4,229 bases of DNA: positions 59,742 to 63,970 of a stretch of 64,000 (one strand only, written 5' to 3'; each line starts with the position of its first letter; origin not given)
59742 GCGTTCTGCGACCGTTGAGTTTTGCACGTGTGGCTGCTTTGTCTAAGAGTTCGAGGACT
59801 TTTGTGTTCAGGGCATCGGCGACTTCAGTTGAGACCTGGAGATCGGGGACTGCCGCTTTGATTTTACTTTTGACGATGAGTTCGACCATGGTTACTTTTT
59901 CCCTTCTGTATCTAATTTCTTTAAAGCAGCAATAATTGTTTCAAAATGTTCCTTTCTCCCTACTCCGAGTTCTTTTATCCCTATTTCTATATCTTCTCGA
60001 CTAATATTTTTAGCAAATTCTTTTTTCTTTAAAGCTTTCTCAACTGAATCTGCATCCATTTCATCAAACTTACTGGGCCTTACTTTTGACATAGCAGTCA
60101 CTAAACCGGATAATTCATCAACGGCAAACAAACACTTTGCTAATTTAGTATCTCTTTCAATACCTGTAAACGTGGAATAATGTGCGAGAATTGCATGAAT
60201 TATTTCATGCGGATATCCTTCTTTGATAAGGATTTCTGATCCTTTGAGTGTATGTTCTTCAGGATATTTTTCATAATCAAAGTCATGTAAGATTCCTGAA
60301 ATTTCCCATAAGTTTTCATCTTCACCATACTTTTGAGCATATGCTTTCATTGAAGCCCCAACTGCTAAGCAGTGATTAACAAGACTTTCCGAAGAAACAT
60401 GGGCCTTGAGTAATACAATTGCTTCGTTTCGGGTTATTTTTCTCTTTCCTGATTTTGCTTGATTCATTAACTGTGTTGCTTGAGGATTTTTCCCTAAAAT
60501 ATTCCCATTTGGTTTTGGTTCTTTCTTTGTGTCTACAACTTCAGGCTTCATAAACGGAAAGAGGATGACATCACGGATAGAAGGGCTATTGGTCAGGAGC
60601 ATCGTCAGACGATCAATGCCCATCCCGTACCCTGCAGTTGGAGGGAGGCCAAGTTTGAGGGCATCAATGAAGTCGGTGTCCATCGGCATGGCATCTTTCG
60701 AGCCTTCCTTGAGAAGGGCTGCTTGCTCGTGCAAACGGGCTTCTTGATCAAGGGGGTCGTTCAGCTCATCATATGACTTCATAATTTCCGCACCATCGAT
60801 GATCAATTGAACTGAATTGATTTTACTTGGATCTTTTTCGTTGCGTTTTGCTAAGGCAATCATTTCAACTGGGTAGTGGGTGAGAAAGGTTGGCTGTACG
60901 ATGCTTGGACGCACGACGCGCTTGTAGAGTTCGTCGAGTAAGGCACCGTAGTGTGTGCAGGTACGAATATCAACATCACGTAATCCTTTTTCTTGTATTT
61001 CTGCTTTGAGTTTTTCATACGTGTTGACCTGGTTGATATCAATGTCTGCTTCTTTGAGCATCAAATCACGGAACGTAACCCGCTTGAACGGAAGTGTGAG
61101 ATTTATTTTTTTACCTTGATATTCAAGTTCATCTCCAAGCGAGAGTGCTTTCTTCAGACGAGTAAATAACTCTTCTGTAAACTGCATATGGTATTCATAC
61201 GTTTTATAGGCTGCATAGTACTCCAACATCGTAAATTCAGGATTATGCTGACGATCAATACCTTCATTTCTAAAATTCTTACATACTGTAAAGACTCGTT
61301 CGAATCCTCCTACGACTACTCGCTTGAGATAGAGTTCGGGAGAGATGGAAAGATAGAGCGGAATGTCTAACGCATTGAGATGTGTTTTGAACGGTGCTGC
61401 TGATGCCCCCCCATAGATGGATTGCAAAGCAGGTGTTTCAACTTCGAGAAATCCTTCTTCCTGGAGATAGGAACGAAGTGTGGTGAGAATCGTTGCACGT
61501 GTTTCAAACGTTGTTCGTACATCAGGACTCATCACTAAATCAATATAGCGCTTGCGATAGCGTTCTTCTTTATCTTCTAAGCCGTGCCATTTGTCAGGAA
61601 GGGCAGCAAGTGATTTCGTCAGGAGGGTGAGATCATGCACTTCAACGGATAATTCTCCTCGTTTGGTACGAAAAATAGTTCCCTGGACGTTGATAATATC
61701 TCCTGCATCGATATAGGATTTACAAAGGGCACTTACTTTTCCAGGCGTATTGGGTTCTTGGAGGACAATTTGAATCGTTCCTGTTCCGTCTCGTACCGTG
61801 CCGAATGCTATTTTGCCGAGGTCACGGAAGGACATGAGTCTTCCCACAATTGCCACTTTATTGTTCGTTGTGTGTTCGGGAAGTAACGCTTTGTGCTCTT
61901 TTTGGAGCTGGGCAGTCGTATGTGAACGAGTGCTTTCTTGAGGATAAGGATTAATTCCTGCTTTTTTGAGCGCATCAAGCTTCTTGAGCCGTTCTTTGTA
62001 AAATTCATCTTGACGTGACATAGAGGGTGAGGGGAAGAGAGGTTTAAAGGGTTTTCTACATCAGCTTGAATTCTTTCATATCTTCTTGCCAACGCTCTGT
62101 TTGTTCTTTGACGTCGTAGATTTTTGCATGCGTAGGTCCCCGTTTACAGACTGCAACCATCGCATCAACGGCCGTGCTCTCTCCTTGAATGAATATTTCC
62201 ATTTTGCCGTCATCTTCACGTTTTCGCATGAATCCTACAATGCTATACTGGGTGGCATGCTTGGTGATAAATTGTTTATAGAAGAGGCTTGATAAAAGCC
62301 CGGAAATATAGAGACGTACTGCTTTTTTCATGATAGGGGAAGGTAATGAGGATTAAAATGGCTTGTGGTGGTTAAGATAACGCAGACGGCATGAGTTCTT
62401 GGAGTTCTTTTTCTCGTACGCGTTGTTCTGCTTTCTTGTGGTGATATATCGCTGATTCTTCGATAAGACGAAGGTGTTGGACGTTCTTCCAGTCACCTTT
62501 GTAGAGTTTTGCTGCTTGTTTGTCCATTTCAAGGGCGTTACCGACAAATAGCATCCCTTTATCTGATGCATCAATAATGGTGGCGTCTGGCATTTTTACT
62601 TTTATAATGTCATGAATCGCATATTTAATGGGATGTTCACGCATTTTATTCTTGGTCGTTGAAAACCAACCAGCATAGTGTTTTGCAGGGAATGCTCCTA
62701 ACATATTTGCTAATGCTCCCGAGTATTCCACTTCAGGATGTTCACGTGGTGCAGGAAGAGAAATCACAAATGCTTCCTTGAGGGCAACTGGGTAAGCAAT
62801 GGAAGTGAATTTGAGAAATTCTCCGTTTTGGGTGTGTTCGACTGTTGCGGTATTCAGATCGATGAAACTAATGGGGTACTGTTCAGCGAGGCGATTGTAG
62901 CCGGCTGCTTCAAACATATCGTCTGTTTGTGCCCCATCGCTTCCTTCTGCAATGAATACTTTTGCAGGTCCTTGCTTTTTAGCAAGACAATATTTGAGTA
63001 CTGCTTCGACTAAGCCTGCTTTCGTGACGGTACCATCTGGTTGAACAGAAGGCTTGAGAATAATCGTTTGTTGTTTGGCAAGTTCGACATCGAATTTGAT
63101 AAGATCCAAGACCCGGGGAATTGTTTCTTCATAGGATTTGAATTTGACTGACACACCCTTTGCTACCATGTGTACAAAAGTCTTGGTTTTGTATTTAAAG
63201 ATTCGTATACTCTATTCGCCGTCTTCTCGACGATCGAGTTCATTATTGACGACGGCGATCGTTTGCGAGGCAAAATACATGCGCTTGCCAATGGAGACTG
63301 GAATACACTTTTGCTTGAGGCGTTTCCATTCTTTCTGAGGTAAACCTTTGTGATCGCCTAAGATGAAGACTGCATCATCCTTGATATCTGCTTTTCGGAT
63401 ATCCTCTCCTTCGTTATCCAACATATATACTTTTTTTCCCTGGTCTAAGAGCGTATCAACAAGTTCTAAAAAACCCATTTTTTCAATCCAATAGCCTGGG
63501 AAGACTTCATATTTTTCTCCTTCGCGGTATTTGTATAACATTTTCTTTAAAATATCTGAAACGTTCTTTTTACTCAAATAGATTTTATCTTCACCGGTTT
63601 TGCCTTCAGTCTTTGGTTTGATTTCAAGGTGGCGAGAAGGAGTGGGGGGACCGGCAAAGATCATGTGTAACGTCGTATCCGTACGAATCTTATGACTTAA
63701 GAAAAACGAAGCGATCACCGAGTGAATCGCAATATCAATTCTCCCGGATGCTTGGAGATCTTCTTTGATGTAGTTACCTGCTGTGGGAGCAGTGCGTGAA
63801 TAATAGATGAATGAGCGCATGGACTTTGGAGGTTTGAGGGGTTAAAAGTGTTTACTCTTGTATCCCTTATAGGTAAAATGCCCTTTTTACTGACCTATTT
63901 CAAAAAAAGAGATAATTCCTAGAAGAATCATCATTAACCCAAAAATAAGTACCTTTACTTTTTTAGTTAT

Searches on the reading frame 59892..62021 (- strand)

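Call 7: search_protein_families(library=pfam, proteins=[window:59892-62021:-], max_evalue=0.001)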
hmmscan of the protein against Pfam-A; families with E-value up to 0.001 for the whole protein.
window:59892-62021:- (709 aa): 4 families
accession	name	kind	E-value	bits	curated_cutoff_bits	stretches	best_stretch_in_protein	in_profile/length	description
PF00152.25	tRNA-synt_2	-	1.8e-80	270.7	25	1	151-491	2-307/308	tRNA synthetases class II (D, K and N)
PF01336.31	tRNA_anti-codon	-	1.1e-15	57.8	27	1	56-134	1-75/75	OB-fold nucleic acid binding domain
PF01966.28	HD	-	9.3e-10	39.3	22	1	548-638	2-114/116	HD domain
PF01409.25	tRNA-synt_2d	-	0.00012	22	19.8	0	463-485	213-235/246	tRNA synthetases class II core domain (F)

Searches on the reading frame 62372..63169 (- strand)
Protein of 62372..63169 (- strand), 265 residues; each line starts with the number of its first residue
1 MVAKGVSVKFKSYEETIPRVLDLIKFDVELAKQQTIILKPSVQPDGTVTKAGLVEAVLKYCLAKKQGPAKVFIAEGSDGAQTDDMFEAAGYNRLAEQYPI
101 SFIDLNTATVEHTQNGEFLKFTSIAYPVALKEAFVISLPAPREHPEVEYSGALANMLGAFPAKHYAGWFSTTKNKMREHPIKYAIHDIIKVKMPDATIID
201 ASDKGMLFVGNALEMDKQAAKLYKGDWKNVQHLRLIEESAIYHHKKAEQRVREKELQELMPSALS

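Call 74: search_protein_families(library=pfam, proteins=[window:62372-63169:-], max_evalue=0.01)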
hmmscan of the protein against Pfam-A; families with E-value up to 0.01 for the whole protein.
window:62372-63169:- (265 aa): 1 family
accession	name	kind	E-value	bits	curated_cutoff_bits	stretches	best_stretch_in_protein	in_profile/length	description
PF04015.17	DUF362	-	2e-20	74.2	24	1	39-202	4-165/200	Domain of unknown function (DUF362)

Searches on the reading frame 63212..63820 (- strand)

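Call 74: search_protein_families(library=pfam, proteins=[window:63212-63820:-], max_evalue=0.01)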
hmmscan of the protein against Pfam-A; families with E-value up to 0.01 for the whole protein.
window:63212-63820:- (202 aa): 2 families
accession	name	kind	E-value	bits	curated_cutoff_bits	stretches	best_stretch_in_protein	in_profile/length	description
PF04013.17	Methyltrn_RNA_2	-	3e-37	128.7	25.5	1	1-198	1-196/198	Putative SAM-dependent RNA methyltransferase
PF00588.24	SpoU_methylase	-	0.0011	19.5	29.7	1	76-176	26-125/142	SpoU rRNA Methylase family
